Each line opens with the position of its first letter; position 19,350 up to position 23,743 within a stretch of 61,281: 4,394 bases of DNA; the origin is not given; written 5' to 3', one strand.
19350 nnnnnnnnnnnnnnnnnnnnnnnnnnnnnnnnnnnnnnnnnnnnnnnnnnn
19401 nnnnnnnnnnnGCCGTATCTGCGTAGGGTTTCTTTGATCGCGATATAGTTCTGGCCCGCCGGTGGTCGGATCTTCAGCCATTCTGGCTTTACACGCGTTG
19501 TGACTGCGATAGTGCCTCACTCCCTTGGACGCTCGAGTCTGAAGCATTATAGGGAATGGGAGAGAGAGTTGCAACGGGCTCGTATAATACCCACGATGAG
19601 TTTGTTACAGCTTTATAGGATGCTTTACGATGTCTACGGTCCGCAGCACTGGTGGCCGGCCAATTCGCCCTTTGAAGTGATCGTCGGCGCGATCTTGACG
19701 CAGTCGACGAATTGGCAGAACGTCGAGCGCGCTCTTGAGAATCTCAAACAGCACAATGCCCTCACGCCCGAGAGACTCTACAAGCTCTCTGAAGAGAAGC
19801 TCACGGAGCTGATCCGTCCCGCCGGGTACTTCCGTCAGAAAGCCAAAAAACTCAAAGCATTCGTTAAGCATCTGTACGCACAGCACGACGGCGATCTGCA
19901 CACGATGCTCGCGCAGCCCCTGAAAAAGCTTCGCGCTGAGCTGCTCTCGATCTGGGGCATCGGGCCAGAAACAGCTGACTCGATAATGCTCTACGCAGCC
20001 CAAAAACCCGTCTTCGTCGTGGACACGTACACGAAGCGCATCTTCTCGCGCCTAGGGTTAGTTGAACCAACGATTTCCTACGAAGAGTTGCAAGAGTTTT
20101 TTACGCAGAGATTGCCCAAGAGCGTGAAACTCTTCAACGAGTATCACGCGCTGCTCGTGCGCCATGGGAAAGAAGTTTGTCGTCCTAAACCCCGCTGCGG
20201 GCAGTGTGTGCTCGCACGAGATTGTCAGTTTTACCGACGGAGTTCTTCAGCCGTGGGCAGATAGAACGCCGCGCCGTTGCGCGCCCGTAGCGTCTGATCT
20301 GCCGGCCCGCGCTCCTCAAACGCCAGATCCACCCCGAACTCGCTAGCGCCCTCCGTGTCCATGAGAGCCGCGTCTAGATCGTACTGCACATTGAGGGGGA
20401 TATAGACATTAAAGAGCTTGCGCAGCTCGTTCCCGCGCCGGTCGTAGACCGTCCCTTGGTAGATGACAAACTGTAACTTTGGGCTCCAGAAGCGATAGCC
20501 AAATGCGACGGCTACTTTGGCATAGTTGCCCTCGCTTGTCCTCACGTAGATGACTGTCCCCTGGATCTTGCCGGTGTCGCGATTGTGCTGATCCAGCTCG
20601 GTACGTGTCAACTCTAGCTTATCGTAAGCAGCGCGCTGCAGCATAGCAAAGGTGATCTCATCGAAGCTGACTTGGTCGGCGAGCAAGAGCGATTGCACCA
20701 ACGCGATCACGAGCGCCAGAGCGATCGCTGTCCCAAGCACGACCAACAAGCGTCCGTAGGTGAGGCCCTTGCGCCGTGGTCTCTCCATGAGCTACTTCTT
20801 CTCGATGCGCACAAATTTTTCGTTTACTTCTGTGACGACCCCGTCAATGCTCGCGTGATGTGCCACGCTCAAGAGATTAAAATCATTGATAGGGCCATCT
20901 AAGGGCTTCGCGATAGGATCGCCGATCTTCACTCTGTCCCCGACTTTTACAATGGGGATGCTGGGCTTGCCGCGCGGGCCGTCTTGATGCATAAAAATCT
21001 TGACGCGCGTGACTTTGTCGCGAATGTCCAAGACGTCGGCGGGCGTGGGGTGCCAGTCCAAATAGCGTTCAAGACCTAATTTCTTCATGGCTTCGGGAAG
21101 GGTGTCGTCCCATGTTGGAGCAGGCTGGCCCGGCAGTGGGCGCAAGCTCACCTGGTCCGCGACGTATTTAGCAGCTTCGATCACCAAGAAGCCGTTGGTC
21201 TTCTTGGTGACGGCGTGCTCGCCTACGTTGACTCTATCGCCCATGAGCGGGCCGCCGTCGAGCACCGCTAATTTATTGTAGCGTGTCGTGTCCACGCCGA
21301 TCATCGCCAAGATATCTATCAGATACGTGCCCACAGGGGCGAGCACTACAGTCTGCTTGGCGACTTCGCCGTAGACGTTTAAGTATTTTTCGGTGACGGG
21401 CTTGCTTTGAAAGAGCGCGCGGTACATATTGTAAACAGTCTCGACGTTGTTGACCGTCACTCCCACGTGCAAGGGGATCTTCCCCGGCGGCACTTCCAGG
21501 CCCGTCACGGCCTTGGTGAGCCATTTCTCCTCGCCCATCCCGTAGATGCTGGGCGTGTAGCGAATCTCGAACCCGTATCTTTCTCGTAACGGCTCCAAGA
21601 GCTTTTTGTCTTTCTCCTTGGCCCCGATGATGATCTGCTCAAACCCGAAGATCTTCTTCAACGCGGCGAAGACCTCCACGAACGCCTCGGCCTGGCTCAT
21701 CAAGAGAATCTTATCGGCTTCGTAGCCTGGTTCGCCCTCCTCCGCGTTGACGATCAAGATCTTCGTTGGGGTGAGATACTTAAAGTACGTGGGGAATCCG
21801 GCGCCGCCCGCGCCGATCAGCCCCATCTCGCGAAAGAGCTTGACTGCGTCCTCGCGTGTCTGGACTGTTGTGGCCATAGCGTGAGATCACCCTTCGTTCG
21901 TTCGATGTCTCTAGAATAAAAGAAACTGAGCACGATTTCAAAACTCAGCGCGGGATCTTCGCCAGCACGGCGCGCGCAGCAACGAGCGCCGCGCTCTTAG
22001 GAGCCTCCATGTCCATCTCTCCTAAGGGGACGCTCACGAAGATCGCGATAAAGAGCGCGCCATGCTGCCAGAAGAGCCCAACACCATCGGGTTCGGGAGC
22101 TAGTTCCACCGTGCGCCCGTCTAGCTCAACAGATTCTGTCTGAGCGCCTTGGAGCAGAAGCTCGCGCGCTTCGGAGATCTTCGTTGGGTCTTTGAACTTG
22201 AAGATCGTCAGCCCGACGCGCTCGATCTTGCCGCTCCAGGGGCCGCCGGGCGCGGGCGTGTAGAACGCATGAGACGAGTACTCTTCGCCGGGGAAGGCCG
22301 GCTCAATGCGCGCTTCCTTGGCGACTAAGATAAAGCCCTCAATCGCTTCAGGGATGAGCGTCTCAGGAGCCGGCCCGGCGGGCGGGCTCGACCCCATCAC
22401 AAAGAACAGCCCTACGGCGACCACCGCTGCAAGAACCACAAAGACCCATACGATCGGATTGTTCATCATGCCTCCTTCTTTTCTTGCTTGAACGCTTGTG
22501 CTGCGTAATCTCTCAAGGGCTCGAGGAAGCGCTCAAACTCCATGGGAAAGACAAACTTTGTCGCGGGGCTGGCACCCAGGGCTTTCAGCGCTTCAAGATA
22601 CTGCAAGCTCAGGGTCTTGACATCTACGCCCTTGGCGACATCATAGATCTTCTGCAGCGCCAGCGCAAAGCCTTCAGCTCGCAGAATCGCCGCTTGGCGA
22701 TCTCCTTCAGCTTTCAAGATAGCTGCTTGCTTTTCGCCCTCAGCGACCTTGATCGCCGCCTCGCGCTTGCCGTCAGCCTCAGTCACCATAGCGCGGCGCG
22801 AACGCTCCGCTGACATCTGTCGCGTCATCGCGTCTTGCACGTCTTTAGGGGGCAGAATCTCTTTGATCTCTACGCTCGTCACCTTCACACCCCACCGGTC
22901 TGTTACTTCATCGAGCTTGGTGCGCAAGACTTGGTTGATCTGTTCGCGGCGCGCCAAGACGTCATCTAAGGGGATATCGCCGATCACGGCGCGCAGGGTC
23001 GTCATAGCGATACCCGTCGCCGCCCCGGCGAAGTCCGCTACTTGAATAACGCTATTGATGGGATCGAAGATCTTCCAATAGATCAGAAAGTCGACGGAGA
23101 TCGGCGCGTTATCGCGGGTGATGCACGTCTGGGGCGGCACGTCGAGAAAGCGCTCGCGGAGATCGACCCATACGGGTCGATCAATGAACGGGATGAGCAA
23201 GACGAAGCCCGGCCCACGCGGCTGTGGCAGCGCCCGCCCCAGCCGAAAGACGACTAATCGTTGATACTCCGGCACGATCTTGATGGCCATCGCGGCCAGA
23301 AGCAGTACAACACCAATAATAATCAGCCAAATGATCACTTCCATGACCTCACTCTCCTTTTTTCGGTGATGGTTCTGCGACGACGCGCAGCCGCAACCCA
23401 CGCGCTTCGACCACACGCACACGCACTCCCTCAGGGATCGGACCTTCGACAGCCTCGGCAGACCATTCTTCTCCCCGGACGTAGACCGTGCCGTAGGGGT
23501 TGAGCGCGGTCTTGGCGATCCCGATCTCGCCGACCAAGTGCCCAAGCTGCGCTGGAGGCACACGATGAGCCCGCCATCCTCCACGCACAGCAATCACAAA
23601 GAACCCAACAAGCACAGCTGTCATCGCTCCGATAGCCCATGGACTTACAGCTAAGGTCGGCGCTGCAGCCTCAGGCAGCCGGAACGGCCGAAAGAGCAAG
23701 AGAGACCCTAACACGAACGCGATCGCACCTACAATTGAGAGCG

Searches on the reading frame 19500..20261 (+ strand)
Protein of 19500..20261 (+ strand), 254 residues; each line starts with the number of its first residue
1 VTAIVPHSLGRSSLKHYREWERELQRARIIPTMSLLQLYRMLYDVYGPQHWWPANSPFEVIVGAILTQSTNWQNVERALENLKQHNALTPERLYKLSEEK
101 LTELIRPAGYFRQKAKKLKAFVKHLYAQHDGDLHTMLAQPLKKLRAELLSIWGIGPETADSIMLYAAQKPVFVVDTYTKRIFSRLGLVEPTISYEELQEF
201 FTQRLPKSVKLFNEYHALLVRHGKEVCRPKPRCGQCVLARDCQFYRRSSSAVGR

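Call 69: search_protein_families(library=pfam, proteins=[window:19500-20261:+], max_evalue=0.00001)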
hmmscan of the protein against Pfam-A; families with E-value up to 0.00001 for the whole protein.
window:19500-20261:+ (254 aa): 1 family
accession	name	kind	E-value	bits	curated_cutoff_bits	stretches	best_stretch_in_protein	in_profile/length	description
PF00730.31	HhH-GPD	-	6.6e-23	81.5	26.2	1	62-206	1-107/108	HhH-GPD superfamily base excision DNA repair protein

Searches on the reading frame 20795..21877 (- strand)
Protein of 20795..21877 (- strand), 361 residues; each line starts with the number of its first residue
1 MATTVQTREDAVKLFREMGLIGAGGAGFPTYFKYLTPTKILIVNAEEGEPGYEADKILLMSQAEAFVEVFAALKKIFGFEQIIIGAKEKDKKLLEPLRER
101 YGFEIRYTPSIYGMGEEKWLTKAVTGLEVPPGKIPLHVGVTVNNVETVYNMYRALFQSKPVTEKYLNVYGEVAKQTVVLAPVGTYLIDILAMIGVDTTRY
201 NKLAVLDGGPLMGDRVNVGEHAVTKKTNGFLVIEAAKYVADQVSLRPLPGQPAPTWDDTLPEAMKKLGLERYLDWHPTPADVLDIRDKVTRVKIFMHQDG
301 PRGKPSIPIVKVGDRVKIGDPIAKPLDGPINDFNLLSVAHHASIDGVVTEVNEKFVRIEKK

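Call 69: search_protein_families(library=pfam, proteins=[window:20795-21877:-], max_evalue=0.00001)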
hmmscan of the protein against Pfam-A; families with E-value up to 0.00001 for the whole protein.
window:20795-21877:- (361 aa): 2 families
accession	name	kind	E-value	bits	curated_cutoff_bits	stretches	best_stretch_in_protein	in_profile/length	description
PF01512.22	Complex1_51K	-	1.2e-31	110.1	31.2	1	16-152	2-149/150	Nuo51 FMN-binding domain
PF13375.12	RnfC_N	-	6.6e-06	26.5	25.6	0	291-356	29-85/101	RnfC Barrel sandwich hybrid domain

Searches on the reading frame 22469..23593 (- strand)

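Call 69: search_protein_families(library=pfam, proteins=[window:22469-23593:-], max_evalue=0.00001)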
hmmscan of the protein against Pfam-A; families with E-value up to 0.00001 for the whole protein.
window:22469-23593:- (375 aa): 1 family
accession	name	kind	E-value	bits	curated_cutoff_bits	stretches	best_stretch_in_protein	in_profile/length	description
PF01145.31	Band_7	-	8.2e-36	124.1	23.6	1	105-287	1-175/176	SPFH domain / Band 7 family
